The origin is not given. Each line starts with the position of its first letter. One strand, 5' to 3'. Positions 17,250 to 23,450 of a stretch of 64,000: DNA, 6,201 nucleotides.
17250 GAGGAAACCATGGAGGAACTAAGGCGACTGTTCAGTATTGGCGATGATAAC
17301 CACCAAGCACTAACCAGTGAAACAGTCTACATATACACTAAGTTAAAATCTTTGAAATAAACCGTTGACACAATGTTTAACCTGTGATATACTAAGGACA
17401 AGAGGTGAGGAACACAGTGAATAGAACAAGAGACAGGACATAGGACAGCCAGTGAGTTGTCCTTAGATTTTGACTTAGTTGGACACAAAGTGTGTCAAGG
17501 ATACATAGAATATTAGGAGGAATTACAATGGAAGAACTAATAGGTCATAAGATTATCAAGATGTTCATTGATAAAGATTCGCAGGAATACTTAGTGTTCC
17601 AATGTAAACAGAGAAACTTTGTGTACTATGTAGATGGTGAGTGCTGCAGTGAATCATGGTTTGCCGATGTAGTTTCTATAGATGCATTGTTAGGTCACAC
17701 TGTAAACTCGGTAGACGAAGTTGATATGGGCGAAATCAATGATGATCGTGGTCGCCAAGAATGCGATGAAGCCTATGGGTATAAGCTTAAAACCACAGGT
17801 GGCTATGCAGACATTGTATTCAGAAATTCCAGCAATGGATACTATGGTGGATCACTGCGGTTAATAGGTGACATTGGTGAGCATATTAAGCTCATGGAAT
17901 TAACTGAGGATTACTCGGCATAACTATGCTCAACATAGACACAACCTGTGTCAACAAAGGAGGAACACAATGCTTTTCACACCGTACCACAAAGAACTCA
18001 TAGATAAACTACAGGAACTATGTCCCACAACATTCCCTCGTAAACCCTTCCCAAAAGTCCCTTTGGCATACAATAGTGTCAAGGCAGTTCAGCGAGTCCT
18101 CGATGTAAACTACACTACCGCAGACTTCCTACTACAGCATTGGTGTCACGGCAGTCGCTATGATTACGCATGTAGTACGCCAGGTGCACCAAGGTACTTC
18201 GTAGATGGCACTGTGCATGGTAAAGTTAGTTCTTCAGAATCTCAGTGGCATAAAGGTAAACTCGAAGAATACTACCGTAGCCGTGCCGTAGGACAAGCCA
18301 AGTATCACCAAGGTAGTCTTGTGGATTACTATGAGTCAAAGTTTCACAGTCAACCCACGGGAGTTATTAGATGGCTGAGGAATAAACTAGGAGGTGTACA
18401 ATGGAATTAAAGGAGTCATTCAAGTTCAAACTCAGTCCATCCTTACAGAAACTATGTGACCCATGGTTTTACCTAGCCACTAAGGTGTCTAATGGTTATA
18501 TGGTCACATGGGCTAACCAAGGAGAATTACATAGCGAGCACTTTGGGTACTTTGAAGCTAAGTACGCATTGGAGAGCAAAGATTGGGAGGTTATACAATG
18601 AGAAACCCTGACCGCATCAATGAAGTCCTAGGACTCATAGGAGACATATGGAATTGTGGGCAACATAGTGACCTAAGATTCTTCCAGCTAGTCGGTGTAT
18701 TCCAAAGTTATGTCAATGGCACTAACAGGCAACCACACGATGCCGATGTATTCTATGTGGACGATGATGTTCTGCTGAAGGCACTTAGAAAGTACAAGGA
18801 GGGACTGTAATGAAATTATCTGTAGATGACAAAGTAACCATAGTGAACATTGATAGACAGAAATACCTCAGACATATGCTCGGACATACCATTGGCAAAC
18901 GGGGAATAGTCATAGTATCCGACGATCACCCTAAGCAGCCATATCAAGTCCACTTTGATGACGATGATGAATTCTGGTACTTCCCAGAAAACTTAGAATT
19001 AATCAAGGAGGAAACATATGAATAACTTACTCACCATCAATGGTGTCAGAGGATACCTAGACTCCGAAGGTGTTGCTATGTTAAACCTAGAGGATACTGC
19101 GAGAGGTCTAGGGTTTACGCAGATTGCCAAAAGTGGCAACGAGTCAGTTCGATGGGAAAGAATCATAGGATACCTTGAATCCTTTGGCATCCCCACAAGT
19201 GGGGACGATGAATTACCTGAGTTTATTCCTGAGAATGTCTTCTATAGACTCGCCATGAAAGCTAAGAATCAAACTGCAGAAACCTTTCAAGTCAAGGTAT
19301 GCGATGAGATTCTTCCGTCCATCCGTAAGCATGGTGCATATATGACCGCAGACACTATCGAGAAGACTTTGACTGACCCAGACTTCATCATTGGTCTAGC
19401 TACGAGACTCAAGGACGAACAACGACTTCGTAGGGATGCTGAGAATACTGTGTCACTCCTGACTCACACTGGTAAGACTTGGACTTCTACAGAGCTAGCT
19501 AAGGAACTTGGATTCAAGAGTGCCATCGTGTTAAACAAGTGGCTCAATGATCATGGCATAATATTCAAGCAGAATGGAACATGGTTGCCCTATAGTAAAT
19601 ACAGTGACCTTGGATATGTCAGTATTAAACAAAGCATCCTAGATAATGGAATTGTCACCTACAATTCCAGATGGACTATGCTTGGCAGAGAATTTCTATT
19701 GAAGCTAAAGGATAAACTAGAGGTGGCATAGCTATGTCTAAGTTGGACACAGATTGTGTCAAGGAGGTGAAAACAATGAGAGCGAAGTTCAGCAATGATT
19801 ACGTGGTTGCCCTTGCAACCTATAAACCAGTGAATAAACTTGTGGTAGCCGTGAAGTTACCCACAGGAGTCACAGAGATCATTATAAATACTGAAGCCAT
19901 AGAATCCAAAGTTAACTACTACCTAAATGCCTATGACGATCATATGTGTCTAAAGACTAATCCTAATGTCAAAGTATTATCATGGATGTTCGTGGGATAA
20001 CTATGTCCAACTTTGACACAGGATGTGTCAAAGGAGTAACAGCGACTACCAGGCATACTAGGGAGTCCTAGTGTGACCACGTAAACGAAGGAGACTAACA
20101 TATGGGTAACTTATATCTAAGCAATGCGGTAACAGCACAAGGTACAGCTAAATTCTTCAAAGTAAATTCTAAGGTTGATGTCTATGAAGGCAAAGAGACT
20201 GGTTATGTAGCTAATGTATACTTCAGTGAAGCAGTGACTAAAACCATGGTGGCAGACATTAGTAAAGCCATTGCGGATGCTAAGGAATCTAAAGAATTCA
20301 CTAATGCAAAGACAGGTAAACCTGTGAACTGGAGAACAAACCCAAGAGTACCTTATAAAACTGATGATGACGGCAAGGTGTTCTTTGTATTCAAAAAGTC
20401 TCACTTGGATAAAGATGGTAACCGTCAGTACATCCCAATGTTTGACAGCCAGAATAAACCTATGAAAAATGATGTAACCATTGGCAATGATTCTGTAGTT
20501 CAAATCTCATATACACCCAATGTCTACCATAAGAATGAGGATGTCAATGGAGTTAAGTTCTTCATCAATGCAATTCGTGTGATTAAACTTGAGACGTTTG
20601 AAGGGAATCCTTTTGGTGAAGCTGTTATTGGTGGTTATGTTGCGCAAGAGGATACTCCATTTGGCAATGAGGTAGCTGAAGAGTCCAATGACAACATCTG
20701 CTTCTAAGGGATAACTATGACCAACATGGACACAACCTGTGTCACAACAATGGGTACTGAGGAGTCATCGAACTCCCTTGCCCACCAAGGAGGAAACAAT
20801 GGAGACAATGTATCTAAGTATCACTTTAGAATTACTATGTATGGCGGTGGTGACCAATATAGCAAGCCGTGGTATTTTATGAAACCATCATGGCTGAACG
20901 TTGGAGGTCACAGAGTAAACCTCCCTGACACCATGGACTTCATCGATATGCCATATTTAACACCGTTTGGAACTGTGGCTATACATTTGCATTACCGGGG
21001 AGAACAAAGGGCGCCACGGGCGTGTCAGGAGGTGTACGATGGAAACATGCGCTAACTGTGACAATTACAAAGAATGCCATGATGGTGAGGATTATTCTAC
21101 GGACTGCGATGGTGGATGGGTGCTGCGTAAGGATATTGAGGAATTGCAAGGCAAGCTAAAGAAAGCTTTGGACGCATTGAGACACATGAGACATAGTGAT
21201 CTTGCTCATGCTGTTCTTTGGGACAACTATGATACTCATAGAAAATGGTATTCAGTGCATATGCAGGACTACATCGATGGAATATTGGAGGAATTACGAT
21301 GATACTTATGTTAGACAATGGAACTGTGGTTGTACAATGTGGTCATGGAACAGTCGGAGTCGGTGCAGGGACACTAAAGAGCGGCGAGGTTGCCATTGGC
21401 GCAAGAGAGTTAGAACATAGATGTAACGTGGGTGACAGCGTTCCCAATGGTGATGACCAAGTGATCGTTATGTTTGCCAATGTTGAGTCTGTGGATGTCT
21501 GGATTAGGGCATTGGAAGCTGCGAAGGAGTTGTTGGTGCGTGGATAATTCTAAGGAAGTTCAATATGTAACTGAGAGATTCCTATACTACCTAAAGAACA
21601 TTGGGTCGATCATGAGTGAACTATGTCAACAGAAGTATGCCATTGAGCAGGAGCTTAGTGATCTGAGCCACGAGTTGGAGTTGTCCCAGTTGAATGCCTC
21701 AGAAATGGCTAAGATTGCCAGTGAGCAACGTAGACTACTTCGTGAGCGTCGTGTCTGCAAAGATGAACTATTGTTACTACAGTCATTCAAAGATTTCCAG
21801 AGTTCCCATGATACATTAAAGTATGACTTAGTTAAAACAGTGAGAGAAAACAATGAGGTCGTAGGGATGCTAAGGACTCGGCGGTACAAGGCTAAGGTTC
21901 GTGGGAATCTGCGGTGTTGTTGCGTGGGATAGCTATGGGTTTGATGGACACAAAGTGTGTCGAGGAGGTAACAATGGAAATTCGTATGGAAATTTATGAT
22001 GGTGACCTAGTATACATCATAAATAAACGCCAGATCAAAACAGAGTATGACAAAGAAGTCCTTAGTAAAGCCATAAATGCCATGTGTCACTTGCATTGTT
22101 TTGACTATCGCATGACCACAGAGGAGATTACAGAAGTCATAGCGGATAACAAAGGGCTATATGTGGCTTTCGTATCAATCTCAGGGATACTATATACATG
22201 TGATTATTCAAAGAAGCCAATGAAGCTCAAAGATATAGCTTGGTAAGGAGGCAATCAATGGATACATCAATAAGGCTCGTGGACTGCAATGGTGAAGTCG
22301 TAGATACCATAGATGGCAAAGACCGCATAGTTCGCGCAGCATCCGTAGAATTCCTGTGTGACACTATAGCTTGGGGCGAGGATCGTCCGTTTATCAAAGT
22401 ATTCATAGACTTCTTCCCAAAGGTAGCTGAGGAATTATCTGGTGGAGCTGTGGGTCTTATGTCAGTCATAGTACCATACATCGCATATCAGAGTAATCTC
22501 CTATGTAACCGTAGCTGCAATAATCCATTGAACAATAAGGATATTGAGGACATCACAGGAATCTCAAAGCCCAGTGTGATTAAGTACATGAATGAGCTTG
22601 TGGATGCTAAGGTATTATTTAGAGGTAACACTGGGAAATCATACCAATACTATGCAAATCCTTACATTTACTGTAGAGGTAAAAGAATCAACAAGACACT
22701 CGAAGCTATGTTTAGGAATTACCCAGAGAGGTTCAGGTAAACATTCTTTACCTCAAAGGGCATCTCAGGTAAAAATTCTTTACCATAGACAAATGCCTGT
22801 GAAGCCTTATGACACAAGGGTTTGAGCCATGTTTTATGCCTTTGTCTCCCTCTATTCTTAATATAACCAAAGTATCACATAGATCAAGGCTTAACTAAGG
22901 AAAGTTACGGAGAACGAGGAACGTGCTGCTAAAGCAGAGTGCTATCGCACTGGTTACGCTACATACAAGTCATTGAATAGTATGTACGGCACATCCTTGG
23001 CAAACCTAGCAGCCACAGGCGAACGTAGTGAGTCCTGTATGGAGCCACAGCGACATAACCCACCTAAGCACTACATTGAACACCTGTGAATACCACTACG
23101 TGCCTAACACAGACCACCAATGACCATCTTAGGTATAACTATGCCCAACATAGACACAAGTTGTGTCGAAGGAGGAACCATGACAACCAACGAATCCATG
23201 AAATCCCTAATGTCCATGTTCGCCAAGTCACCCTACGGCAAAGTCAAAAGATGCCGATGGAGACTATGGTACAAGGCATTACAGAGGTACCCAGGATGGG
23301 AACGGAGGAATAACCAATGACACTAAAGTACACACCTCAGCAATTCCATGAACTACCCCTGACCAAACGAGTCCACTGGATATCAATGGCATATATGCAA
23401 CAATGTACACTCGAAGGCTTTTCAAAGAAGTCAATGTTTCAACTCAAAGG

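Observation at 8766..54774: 25 copies of a polar ~36-bp motif punctuate the early/middle genome at gene junctions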

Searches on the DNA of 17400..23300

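Call 61: search_rna_families(source=window, start=17400, end=23300, threshold=evalue, max_evalue=10)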
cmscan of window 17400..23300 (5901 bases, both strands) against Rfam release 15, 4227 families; matches with E-value up to 10: 0.
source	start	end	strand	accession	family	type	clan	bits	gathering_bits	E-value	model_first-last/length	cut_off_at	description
